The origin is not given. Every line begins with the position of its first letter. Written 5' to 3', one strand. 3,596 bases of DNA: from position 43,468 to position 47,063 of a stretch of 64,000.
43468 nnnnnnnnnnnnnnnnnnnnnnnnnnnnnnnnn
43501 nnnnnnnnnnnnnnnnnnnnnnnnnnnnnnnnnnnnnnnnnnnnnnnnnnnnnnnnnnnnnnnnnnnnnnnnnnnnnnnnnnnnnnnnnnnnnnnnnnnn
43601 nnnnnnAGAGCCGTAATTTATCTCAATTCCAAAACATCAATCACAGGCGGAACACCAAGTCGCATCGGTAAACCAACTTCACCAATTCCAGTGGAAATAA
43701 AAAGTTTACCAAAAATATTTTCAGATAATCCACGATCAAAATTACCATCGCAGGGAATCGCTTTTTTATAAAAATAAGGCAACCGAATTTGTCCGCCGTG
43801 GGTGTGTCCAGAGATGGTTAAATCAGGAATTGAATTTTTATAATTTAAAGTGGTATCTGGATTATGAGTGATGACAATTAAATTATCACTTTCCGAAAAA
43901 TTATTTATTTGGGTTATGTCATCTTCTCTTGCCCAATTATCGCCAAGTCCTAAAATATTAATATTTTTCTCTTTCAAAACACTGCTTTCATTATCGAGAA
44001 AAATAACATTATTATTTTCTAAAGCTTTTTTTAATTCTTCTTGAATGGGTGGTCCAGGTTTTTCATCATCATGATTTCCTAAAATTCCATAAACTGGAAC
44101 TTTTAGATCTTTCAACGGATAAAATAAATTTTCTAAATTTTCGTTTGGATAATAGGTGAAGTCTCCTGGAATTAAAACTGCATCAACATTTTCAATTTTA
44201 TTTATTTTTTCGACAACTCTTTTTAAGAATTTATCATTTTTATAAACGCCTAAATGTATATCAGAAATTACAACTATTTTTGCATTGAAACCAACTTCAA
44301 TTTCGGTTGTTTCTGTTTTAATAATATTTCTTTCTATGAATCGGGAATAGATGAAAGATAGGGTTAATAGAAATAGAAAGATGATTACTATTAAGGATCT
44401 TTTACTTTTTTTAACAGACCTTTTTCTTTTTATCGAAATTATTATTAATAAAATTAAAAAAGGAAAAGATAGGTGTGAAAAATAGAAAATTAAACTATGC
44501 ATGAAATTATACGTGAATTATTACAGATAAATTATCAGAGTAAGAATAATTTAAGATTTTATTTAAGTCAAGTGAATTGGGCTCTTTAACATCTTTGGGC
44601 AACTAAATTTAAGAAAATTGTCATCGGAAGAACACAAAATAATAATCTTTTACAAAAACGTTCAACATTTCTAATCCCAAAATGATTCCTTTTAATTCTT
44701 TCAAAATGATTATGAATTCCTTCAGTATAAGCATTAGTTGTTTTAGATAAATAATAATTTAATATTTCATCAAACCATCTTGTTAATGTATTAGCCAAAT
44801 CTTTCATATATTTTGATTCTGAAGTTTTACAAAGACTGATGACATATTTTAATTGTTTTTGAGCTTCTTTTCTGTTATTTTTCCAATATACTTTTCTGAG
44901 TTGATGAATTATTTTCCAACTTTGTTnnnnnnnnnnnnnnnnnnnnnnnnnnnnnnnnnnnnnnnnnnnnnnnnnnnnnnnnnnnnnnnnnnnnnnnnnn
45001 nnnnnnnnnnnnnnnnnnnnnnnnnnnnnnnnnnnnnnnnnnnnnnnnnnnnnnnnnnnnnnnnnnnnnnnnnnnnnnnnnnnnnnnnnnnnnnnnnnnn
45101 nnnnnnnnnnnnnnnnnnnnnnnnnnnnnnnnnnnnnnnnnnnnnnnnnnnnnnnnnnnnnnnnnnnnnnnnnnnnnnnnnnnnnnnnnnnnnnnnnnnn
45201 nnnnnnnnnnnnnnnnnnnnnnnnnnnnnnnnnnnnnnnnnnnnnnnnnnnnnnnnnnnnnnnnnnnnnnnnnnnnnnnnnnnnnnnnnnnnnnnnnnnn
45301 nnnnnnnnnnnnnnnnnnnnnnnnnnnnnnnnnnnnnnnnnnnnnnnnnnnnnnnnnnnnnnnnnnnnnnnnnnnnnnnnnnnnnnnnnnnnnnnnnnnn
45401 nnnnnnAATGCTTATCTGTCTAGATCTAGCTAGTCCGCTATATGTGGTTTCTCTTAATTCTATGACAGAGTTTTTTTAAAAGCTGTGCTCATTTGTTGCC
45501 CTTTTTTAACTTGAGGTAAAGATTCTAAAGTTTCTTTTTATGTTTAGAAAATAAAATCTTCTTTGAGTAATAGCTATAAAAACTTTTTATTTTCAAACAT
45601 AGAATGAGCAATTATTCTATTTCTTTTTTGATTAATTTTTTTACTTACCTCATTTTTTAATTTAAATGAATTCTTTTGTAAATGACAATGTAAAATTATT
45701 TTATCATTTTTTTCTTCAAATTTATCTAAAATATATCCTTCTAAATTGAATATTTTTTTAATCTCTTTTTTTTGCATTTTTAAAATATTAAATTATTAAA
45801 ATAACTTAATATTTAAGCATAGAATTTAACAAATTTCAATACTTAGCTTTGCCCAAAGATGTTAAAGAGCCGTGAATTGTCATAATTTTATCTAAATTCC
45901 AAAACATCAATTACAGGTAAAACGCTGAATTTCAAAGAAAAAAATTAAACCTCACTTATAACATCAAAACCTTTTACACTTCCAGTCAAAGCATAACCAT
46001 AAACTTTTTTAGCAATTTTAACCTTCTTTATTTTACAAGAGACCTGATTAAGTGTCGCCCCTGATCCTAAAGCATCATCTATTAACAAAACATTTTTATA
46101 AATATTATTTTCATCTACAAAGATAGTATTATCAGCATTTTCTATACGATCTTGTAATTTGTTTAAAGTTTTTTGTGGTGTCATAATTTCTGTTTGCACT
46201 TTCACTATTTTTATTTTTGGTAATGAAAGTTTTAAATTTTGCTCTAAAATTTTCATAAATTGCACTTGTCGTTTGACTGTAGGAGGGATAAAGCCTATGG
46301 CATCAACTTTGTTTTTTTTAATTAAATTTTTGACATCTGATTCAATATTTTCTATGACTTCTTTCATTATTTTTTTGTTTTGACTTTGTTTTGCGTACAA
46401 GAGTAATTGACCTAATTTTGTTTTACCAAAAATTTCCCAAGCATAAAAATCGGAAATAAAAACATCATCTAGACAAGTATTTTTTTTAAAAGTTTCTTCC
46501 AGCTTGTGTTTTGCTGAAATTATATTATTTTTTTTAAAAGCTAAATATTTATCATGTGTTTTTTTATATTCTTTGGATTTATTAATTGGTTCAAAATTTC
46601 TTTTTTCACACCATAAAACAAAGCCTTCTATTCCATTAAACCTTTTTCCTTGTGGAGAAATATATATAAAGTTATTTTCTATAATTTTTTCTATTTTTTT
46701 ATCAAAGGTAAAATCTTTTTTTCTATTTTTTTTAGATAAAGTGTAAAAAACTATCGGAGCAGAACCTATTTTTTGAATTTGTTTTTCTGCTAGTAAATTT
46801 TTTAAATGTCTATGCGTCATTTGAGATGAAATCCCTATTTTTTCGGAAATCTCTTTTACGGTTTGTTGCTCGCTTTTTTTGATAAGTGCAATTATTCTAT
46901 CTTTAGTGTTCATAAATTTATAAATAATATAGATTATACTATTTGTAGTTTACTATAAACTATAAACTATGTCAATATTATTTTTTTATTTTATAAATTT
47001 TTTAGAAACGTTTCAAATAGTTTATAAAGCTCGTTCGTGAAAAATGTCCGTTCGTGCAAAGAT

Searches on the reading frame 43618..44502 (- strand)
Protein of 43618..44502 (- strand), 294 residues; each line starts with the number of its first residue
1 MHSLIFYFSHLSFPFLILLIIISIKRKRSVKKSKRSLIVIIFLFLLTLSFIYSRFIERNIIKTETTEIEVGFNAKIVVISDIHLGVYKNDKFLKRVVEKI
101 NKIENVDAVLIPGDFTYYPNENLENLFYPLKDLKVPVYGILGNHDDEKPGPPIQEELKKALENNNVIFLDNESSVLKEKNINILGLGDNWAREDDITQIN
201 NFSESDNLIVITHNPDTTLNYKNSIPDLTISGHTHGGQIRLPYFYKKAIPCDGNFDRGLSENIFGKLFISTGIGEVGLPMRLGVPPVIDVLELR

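Call 33: search_protein_families(library=pfam, proteins=[window:43618-44502:-], max_evalue=0.00001)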
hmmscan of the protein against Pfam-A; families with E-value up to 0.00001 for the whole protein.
window:43618-44502:- (294 aa): 2 families
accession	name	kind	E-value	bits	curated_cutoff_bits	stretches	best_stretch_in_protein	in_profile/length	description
PF00149.33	Metallophos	-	1.3e-19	71.8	21.5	1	75-236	2-190/191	Calcineurin-like phosphoesterase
PF12850.12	Metallophos_2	-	2.5e-09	37.8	27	1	75-236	2-118/154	Calcineurin-like phosphoesterase superfamily domain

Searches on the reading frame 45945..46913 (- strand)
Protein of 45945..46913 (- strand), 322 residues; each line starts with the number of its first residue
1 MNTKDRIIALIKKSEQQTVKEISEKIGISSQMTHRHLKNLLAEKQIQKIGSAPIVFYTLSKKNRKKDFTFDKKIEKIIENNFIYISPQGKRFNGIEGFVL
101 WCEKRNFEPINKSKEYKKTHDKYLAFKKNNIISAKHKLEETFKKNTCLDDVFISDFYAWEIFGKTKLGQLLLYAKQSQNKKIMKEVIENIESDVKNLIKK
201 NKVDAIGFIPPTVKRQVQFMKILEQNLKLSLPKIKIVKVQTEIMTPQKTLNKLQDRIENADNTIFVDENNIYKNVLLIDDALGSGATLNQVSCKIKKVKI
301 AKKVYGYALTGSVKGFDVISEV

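Call 33: search_protein_families(library=pfam, proteins=[window:45945-46913:-], max_evalue=0.00001)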
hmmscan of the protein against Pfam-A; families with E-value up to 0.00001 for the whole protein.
window:45945-46913:- (322 aa): 1 family
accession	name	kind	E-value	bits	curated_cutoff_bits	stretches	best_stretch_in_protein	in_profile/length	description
PF13412.12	HTH_24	-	4.9e-07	29.6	21.9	1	6-43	7-44/48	Winged helix-turn-helix DNA-binding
